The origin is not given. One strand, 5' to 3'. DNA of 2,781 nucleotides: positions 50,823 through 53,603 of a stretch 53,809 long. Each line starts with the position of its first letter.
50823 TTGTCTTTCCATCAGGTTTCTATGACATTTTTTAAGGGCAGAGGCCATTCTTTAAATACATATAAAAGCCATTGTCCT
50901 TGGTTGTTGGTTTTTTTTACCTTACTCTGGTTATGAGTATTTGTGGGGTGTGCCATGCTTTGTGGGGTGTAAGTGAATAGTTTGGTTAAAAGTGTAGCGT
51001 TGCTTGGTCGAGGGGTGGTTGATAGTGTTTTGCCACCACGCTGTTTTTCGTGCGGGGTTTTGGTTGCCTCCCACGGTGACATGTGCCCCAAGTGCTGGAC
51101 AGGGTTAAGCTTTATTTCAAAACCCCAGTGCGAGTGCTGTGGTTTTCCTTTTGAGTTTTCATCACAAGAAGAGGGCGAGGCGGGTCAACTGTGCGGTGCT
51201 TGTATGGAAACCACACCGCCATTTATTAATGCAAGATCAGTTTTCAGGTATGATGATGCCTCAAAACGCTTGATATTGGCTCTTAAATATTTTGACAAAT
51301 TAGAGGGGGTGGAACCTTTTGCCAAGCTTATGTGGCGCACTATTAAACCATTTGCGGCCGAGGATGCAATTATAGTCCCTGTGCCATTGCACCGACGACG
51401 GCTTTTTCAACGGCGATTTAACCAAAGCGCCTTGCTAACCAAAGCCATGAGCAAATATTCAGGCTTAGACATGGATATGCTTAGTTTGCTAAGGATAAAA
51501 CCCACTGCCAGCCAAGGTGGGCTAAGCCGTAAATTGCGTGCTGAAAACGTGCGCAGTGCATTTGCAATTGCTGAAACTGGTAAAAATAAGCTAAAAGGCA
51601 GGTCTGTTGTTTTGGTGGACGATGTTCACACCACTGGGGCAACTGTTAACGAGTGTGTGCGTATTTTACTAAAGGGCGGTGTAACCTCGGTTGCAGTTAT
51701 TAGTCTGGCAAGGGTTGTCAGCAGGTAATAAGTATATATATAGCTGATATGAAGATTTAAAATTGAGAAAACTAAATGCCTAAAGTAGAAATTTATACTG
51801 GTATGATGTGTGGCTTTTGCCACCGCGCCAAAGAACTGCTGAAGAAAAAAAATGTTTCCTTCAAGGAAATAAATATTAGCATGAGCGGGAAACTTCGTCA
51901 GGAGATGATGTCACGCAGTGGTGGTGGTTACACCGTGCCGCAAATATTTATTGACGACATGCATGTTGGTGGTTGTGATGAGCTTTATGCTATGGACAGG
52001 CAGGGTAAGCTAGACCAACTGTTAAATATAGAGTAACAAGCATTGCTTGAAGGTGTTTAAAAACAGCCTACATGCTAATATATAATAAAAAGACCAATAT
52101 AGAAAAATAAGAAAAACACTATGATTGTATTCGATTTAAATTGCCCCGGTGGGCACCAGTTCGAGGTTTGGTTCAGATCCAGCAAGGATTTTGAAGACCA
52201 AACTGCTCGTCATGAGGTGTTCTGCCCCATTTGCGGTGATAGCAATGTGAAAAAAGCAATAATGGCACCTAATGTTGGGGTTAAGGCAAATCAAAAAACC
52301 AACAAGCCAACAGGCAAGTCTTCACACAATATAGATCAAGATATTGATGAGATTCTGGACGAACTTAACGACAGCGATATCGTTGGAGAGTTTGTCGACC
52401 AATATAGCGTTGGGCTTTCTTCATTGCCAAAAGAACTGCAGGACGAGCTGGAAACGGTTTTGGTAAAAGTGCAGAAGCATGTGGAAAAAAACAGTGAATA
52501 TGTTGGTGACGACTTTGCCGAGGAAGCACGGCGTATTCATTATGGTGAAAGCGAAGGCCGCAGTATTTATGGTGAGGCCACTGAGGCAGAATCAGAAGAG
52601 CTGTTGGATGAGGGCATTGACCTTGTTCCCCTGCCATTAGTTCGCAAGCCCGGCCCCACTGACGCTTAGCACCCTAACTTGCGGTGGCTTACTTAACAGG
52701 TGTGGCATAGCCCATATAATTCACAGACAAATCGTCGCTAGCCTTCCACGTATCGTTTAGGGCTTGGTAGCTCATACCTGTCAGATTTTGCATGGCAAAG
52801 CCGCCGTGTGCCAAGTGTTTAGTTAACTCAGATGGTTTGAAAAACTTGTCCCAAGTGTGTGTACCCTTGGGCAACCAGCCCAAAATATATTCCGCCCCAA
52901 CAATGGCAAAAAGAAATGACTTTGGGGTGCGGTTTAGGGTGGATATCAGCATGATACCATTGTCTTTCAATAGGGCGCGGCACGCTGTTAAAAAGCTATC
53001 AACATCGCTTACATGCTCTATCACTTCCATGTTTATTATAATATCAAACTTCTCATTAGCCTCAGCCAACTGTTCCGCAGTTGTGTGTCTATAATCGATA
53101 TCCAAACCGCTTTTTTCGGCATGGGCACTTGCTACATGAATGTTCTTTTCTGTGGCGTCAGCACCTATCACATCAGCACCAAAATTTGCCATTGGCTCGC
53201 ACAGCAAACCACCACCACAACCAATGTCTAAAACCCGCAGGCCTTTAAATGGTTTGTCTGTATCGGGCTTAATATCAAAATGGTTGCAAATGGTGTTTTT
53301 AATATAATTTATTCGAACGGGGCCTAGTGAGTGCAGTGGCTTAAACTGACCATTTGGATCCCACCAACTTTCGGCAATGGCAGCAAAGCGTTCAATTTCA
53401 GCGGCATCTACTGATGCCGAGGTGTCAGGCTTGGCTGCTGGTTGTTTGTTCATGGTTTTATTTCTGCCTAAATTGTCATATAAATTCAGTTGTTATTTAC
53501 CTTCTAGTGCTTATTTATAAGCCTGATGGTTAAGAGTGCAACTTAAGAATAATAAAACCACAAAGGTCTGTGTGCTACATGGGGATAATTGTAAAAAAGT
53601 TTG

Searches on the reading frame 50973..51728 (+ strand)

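Call 57: search_protein_families(library=pfam, proteins=[window:50973-51728:+], max_evalue=0.00001)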
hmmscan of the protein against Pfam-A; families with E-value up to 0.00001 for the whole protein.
window:50973-51728:+ (251 aa): 2 families
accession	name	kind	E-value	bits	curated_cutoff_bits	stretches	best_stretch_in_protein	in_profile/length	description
PF18912.6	DZR_2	-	7.4e-15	55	27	1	15-78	1-56/56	Double zinc ribbon domain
PF00156.33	Pribosyltran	-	9e-08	32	26.3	1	200-247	79-125/158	Phosphoribosyl transferase domain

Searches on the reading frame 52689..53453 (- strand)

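Call 57: search_protein_families(library=pfam, proteins=[window:52689-53453:-], max_evalue=0.00001)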
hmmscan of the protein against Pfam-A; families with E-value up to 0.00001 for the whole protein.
window:52689-53453:- (254 aa): 10 families
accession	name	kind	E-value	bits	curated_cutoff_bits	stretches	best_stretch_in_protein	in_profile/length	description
PF13489.12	Methyltransf_23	-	2.5e-23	83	27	1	68-221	20-161/164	Methyltransferase domain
PF08241.18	Methyltransf_11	-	3.3e-21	76.1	21.2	1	75-170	1-95/95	Methyltransferase domain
PF13649.12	Methyltransf_25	-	7.1e-19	68.7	27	1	74-166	1-97/97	Methyltransferase domain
PF13847.12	Methyltransf_31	-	1.4e-18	67.4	27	1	70-174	3-113/145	Methyltransferase domain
PF08242.18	Methyltransf_12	-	9.3e-15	55.6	30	1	75-167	1-97/98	Methyltransferase domain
PF02353.26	CMAS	-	4.9e-12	46.2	27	1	70-178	62-172/273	Mycolic acid cyclopropane synthetase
PF08003.17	Methyltransf_9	-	1.5e-06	27.9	23.8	1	68-173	113-220/315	Protein of unknown function (DUF1698)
PF01209.24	Ubie_methyltran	-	5.7e-06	26.3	20.1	1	66-173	43-154/233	ubiE/COQ5 methyltransferase family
PF06325.19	PrmA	-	6.3e-06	26.3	22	0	72-171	163-259/296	Ribosomal protein L11 methyltransferase (PrmA)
PF05175.20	MTS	-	8.3e-06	26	23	0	72-170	33-138/170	Methyltransferase small domain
